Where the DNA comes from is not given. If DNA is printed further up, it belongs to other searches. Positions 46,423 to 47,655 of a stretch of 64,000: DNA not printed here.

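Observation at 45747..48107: ECF sigma / anti-sigma pair in which the anti-sigma ectodomain is a DUF1559 (H-X9-DG) module, plus a leaderless DUF1559 paralog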

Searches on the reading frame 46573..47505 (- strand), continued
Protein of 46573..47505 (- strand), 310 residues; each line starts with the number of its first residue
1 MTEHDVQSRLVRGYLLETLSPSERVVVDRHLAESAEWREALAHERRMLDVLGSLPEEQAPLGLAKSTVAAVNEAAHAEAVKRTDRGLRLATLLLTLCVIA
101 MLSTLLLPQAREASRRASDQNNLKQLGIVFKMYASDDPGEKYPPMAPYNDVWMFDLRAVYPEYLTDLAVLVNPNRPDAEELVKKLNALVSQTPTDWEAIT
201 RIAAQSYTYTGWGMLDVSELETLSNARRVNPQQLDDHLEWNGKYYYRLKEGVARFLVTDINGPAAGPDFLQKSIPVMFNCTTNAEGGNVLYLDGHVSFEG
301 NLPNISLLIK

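Call 55: search_solved_structures(query=A1, max_evalue=10, show_alignments=3)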
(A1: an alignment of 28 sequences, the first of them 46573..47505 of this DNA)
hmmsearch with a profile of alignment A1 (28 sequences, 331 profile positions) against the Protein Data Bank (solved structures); distinct sequences matched with E-value up to 10: 14.
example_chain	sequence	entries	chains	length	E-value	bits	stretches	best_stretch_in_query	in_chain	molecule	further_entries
9egp_A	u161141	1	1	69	0.00039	22.7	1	89-150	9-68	Geopilin domain 1 protein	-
5wuq_C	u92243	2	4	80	0.00078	21.7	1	13-81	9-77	Anti-sigma-W factor RsiW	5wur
7tgg_A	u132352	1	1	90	0.0011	21.3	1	88-151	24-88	Geopilin domain 1 protein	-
8tj2_C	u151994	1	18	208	0.0035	19.6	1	93-145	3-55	Type IV major pilin protein PilA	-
2m7g_A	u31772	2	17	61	0.0039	19.5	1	93-151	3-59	Geopilin domain 1 protein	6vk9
4nqw_B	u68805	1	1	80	0.0044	19.3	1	6-74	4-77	Anti-sigma-K factor RskA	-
3hug_B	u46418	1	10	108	0.039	16.2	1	17-60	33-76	PROBABLE CONSERVED MEMBRANE PROTEIN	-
8pfb_G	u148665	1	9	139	0.053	15.7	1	93-133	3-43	Type IV pilin PilE1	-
5wda_A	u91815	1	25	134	0.061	15.5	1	93-151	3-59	General secretion pathway protein G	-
2q1z_B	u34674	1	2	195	0.17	14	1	11-85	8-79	Anti-Sigma factor ChrR, transcriptional activator ChrR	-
2z2s_B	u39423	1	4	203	0.19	13.9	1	11-85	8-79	Anti-Sigma factor ChrR, transcriptional activator ChrR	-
6xxd_A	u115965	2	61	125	0.31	13.2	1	93-123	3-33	PilA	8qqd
9laa_A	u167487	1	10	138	0.44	12.7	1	86-117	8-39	Type IV pilin protein PilA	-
5un5_D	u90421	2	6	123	0.86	11.7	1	55-124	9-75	Designed Wnt agonist B12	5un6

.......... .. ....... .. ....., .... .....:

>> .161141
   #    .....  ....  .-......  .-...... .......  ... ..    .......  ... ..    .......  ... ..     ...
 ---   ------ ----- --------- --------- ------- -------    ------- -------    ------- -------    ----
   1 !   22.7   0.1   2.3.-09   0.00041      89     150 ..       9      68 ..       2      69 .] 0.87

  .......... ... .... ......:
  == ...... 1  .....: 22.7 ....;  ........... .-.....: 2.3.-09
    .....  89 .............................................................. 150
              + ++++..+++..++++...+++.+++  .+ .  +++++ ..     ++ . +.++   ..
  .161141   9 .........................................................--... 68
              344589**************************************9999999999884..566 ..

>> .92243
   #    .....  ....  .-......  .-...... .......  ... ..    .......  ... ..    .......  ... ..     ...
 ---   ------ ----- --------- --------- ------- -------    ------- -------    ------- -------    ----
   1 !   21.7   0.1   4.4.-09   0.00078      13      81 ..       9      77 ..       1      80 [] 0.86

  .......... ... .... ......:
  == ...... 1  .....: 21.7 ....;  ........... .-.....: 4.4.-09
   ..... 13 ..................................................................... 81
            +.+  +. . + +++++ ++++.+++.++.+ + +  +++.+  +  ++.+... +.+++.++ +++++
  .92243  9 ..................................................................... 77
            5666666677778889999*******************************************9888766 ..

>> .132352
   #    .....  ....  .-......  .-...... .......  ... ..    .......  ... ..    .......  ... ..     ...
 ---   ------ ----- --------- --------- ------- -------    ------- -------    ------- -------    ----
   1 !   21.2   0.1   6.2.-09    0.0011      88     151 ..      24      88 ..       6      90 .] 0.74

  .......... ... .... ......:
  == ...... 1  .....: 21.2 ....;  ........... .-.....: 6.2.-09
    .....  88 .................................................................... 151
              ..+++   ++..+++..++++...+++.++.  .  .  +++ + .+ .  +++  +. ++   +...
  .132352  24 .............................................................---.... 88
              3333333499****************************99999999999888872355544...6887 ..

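Call 66: find_encoding_contigs(protein=P0041, flank=5000, max_places=1)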
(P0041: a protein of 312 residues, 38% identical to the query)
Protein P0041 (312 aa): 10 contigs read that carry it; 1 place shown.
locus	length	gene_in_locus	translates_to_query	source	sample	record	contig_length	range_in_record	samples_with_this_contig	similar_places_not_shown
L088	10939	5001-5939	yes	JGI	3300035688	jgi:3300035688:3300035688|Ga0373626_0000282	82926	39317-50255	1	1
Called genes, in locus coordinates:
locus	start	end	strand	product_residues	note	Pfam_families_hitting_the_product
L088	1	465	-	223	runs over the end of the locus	PF01182:Glucosamine_iso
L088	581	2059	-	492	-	PF00479:G6PD_N, PF02781:G6PD_C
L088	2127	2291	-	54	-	PF00301:Rubredoxin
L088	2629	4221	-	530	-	PF16586:DUF5060, PF13204:Apiosidase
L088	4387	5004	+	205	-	PF04542:Sigma70_r2, PF04545:Sigma70_r4, PF08281:Sigma70_r4_2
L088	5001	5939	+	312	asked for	PF07596:SBP_bac_10 (weak)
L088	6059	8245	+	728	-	-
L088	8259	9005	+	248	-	PF07596:SBP_bac_10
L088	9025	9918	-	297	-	PF14100:DUF6807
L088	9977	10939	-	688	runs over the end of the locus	PF16334:DUF4964, PF17168:DUF5127, PF16335:GtaA_6_Hairpin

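Call 67: find_encoding_contigs(protein=P0031, flank=5000, max_places=1)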
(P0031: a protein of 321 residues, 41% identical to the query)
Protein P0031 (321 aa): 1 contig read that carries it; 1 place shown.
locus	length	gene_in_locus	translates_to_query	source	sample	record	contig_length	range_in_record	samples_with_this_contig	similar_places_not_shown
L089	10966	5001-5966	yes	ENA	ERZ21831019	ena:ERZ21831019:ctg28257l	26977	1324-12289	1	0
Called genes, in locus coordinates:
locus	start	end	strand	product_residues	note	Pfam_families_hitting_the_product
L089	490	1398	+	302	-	PF00701:DHDPS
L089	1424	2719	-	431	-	PF22807:TrAA12 (faint), PF06739:SBBP (faint), PF08450:SGL (faint), PF17170:DUF5128 (faint), PF01436:NHL (faint)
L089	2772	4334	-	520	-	PF01436:NHL (faint), PF06739:SBBP (faint), PF08450:SGL (faint), PF17170:DUF5128 (faint)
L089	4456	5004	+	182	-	PF04542:Sigma70_r2, PF08281:Sigma70_r4_2, PF04545:Sigma70_r4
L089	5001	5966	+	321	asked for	-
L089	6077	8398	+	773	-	-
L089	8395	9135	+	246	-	-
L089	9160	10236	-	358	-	PF00005:ABC_tran, PF03459:TOBE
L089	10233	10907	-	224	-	PF00528:BPD_transp_1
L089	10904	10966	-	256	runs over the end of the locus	PF01547:SBP_bac_1, PF13531:SBP_bac_11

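Call 68: find_encoding_contigs(protein=P0006, flank=5000, max_places=1)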
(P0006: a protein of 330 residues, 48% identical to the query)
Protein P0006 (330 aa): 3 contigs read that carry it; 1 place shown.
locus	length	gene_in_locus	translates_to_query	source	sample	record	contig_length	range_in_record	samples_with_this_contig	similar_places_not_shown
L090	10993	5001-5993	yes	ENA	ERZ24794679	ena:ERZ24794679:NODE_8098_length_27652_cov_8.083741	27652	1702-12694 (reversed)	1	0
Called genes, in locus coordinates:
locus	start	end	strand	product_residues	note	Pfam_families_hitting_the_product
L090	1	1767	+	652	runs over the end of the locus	PF00004:AAA, PF07728:AAA_5 (faint), PF17862:AAA_lid_3, PF01434:Peptidase_M41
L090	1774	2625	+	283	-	PF00809:Pterin_bind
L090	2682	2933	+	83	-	PF03683:UPF0175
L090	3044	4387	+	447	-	PF02878:PGM_PMM_I, PF02879:PGM_PMM_II, PF02880:PGM_PMM_III, PF00408:PGM_PMM_IV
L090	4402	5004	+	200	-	PF04542:Sigma70_r2, PF08281:Sigma70_r4_2, PF04545:Sigma70_r4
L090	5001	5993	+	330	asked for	PF07596:SBP_bac_10 (weak)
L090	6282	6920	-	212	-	-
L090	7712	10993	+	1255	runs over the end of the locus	PF00176:SNF2-rel_dom, PF00271:Helicase_C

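Call 69: find_encoding_contigs(protein=P0042, flank=5000, max_places=1)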
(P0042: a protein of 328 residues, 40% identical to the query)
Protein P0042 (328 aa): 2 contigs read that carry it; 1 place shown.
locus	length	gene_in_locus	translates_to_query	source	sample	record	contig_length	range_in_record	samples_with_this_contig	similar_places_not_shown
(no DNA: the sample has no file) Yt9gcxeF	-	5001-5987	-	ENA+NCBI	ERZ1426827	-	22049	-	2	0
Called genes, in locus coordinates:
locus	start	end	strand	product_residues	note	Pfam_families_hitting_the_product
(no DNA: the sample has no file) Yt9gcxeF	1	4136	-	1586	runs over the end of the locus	PF16403:Bact_surface_Ig-like, PF23237:HYR_4C (faint), PF16403:Bact_surface_Ig-like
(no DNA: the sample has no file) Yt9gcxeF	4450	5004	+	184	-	PF04542:Sigma70_r2, PF08281:Sigma70_r4_2, PF04545:Sigma70_r4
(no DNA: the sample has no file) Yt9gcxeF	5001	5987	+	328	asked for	PF13490:zf-HC2 (weak), PF07596:SBP_bac_10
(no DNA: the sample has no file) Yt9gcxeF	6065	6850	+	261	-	PF07596:SBP_bac_10 (faint)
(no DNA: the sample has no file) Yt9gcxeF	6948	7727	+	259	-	-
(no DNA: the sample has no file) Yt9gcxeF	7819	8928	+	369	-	PF01757:Acyl_transf_3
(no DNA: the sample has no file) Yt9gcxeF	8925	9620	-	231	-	PF01988:VIT1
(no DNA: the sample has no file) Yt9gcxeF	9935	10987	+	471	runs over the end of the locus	PF02310:B12-binding, PF04055:Radical_SAM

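Call 74: find_homologous_proteins(query=L005:6010-8274:+, max_evalue=0.001)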
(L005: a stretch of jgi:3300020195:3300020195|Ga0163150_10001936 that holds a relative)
Query L005:6010-8274:+ (754 aa): 32 proteins with E <= 0.001 among 8000 candidates.
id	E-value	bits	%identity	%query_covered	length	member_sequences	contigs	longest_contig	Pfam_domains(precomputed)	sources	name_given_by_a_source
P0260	0.0e+0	1644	100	100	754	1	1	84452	-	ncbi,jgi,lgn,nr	ncbi:MAG: hypothetical protein SGI88_02775 [Candidatus Hydrogenedentes bacterium]|nr:hypothetical pr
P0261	0.0e+0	1025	65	94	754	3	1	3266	-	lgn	-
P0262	2.4e-296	1003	63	95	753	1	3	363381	-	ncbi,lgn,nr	ncbi:MAG: hypothetical protein HUU46_04475 [Candidatus Hydrogenedentes bacterium]|nr:hypothetical pr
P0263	2.6e-215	735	50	92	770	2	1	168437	-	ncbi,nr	ncbi:MAG: hypothetical protein IT365_00745 [Candidatus Hydrogenedentes bacterium]|nr:hypothetical pr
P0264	6.9e-205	701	49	92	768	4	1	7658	-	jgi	jgi:hypothetical protein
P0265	1.6e-199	683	48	90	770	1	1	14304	-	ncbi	-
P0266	2.2e-196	672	50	86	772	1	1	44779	-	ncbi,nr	ncbi:MAG: hypothetical protein K1Y02_07150 [Candidatus Hydrogenedentes bacterium]|nr:hypothetical pr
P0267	4.5e-186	638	47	86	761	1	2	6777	-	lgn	-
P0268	5.9e-183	628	47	84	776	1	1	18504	-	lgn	-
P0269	5.3e-182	625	45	94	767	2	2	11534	-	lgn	-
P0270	1.7e-179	617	45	94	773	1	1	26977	-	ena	-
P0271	6.7e-172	591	43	87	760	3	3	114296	-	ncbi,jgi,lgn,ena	-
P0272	1.0e-161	558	44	84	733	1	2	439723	-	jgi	jgi:hypothetical protein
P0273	3.6e-150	520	39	95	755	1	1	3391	-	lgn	-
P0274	3.9e-146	506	41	86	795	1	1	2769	-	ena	-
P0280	6.0e-52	195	36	40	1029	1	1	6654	-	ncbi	ncbi:MAG: hypothetical protein AAF657_24065 [Acidobacteriota bacterium]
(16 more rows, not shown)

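Call 77: search_solved_structures(query=A3, max_evalue=10)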
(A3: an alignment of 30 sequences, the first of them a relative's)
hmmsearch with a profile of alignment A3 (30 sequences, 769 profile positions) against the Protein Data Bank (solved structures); distinct sequences matched with E-value up to 10: 0.

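Call 78: search_protein_families(library=ncbifam, proteins=[P0260, P0270, P0280], max_evalue=0.1)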
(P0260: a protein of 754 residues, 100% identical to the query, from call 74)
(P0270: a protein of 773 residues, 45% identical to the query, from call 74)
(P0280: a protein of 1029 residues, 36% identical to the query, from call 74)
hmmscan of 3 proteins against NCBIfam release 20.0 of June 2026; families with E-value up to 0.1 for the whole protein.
P0260 (754 aa): 0 families

P0270 (773 aa): 0 families

P0280 (1029 aa): 0 families

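Call 86: predict_structure(alignment_id=A3)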
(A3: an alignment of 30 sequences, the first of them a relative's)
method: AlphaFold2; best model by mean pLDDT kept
length: 754 residues; sequences in the alignment: 30
mean_pLDDT: 79.2   pTM: 0.43
mean pLDDT of the five models: 79.2, 78.4, 78.0, 76.9, 76.5
residues with pLDDT >= 90: 324; 70-90: 244; 50-70: 76; < 50: 110
segments of 3 or more residues with pLDDT < 50: 1-3, 12-36, 55-61, 223-227, 550-577, 596-602, 611-630, 747-754
pLDDT, mean of each block of 10 residues (from residue 1): 53 42 39 51 72 45 79 95 93 84 92 94 90 91 95 91 93 94 88 86 93 92 51 92 94 96 92 94 90 91 91 96 92 92 91 89 92 91 93 90 66 91 89 84 91 85 85 86 60 90 90 93 92 89 81 35 33 46 51 47 51 44 45 75 90 92 83 85 83 73 81 71 83 85 59 42
secondary structure, 60 per line:
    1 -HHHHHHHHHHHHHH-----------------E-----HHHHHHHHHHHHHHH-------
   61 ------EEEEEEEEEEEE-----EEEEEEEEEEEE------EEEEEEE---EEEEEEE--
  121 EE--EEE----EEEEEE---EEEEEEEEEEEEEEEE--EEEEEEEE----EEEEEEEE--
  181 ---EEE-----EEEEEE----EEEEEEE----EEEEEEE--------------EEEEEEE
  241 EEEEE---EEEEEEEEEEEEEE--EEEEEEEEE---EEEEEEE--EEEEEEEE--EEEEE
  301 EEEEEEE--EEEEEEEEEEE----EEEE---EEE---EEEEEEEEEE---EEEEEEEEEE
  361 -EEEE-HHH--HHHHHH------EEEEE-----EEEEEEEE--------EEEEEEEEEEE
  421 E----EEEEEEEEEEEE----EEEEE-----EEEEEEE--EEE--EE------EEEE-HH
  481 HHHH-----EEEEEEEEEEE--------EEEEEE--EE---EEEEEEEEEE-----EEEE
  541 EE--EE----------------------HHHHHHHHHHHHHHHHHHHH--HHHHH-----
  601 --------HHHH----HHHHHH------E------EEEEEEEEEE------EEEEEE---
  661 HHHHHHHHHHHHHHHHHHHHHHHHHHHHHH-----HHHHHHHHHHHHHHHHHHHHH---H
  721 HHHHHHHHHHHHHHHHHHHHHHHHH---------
elements in order (helices of 4 or more, strands of 3 or more residues): H2-15 H39-53 E67-78 E84-95 E102-108 E112-118 E125-127 E132-137 E141-156 E159-166 E171-178 E184-186 E192-197 E202-208 E213-219 E234-245 E249-262 E265-273 E277-283 E286-293 E296-307 E310-320 E325-328 E332-334 E338-347 E351-360 E362-365 H372-377 E384-388 E394-401 E410-421 E426-437 E442-446 E452-458 E461-463 E474-477 H479-484 E490-500 E509-514 E522-531 E537-542 H569-588 H591-595 H609-612 H617-622 E636-645 E652-657 H661-690 H696-716 H720-745

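Call 88: fold_search(model_id=the predicted structure, library=pdb)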
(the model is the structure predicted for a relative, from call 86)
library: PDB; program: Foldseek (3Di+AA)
matches with E <= 10: 1359; with E <= 0.001: 223
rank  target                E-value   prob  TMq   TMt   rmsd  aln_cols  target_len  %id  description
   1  6s7o_E                5.8e-12  1.00  0.17  0.22  20.9       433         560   11  Cryo-EM structure of human oligosaccharyltransferase complex OST-A (released 2019-12-18)
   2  8b6l_O                2.4e-11  1.00  0.17  0.22  21.3       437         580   10  Subtomogram average of the human Sec61-TRAP-OSTA-translocon (released 2022-12-07)
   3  6s7t_E                5.0e-11  1.00  0.17  0.28  21.2       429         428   10  Cryo-EM structure of human oligosaccharyltransferase complex OST-B (released 2019-12-18)
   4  6ezn_A                2.3e-10  1.00  0.17  0.27  21.2       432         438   10  Cryo-EM structure of the yeast oligosaccharyltransferase (OST) complex (released 2018-01-17)
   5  8pn9_E                2.5e-10  1.00  0.17  0.22  20.8       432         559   10  Structure of human oligosaccharyltransferase OST-A complex bound to NGI-1 (released 2024-05-08)
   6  6c26_1                1.3e-09  1.00  0.17  0.27  21.6       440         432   10  The Cryo-EM structure of a eukaryotic oligosaccharyl transferase complex (released 2018-01-31)
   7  7oci_A                4.3e-09  1.00  0.19  0.31  23.0       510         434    9  Cryo-EM structure of yeast Ost6p containing oligosaccharyltransferase complex (released 2022-02-16)
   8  8agb_E                1.2e-08  1.00  0.16  0.26  20.9       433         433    9  Structure of yeast oligosaccharylransferase complex with lipid-linked oligosaccharide bound (released 2022-12-07)
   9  6oiu_A                1.3e-06  1.00  0.16  0.14  11.9       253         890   12  X-ray crystal structure of the ectodomain of the Toxoplasma gondii ME49 Aminopeptidase N (TGME49_224350) (released 2020-09-30)
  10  8xen_A                2.8e-06  0.99  0.13  0.11  34.7       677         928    8  Cryo-EM structure of integrin ITGAV/ITGB3 complex, conformation 4 (released 2024-12-18)
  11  4pj6_B                3.1e-06  1.00  0.17  0.15  12.4       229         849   10  Crystal Structure of Human Insulin Regulated Aminopeptidase with Lysine in Active Site (released 2014-12-03)
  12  3ije_A                3.9e-06  0.99  0.13  0.10  22.2       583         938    6  Crystal structure of the complete integrin alhaVbeta3 ectodomain plus an Alpha/beta transmembrane fragment (released 2009-09-29)
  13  8t2v_A                5.0e-06  1.00  0.14  0.12  23.8       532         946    9  Cryo-EM Structures of Full-length Integrin alphaIIbbeta3 in Native Lipids (released 2023-07-26)
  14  5nzu_MODEL_1_D        5.0e-06  1.00  0.08  0.12  24.0       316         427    7  The structure of the COPI coat linkage II (released 2017-06-28)
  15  9eva_D                5.0e-06  0.90  0.11  0.14  25.3       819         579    6  3DFlex refinement of the CryoEM structure of DeCLIC nanodisc with 10mM calcium (released 2025-04-09)
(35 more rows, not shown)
